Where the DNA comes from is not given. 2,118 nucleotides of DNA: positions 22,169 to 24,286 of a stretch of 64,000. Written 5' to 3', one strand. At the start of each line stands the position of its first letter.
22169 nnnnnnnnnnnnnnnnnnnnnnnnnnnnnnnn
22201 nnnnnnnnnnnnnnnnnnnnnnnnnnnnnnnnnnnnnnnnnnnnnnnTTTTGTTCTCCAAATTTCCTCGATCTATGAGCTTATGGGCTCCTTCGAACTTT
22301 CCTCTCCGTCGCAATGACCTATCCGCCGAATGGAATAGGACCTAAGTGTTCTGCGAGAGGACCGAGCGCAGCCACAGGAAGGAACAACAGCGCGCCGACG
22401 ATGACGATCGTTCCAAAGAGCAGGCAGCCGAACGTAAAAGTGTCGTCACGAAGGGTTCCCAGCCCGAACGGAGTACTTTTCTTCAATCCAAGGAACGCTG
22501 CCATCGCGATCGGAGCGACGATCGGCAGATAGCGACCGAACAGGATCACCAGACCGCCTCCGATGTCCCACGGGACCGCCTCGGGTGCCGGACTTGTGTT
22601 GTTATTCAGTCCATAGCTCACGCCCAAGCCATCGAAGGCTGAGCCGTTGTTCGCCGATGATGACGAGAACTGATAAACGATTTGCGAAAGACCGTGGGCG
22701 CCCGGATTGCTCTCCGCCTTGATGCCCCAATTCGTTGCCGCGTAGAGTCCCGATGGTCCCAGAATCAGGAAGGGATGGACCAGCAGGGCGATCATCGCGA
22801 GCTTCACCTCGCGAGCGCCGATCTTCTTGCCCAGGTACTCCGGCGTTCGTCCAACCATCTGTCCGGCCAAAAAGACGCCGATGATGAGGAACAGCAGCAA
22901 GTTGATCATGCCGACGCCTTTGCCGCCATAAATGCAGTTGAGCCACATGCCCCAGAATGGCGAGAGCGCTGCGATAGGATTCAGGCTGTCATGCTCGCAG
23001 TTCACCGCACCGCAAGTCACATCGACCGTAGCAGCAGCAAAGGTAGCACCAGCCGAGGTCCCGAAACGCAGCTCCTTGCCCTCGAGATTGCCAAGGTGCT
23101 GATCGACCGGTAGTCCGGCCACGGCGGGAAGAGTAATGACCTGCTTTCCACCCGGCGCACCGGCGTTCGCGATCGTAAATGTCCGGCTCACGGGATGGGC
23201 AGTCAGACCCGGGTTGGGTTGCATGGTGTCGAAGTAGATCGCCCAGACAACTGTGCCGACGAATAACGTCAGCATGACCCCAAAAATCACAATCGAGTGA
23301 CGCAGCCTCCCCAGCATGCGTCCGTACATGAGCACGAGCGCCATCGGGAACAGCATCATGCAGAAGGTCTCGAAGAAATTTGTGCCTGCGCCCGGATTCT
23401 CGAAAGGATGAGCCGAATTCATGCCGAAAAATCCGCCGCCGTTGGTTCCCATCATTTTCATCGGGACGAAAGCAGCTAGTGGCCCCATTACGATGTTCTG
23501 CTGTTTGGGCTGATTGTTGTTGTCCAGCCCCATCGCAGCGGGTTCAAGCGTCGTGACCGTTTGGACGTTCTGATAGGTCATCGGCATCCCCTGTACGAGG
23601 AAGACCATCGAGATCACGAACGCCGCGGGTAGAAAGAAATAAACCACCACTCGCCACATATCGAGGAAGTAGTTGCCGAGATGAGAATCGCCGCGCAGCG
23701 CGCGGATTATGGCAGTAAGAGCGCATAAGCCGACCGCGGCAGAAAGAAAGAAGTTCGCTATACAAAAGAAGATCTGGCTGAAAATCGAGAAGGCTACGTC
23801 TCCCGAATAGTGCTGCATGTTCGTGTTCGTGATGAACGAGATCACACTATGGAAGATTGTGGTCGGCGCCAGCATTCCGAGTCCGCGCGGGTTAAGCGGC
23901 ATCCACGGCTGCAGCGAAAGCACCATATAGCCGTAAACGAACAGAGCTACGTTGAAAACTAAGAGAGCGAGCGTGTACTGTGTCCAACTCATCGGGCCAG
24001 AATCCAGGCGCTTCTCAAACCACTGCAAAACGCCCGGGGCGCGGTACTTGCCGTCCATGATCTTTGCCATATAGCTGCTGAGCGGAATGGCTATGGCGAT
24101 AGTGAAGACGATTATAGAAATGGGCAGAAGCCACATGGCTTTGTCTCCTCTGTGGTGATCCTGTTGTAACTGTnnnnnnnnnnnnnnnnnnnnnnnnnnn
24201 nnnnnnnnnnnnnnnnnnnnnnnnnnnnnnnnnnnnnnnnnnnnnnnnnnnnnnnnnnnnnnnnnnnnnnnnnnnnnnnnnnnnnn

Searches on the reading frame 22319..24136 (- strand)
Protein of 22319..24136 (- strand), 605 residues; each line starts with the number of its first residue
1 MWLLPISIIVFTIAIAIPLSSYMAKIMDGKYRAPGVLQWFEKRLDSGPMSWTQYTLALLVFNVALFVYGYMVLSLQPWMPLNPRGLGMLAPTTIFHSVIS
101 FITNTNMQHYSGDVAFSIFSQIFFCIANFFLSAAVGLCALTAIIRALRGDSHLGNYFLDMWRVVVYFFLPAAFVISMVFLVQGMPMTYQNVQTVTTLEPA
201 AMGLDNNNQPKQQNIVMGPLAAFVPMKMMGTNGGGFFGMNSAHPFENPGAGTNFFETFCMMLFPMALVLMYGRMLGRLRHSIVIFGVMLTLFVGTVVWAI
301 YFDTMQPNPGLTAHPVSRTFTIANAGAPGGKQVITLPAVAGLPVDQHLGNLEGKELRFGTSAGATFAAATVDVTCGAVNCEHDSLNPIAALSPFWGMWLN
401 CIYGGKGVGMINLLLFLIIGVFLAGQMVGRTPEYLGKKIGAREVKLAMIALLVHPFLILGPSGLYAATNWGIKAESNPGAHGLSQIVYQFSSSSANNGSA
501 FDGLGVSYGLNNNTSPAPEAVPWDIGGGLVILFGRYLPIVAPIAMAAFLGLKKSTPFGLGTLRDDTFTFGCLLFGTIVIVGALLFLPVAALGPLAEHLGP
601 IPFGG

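Call 4: search_protein_families(library=pfam, proteins=[window:22319-24136:-])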
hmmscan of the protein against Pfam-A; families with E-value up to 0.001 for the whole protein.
window:22319-24136:- (605 aa): 1 family
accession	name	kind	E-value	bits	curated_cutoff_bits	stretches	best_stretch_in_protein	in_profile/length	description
PF03814.21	KdpA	-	5.8e-179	596.2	22.6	1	8-598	3-548/548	Potassium-transporting ATPase A subunit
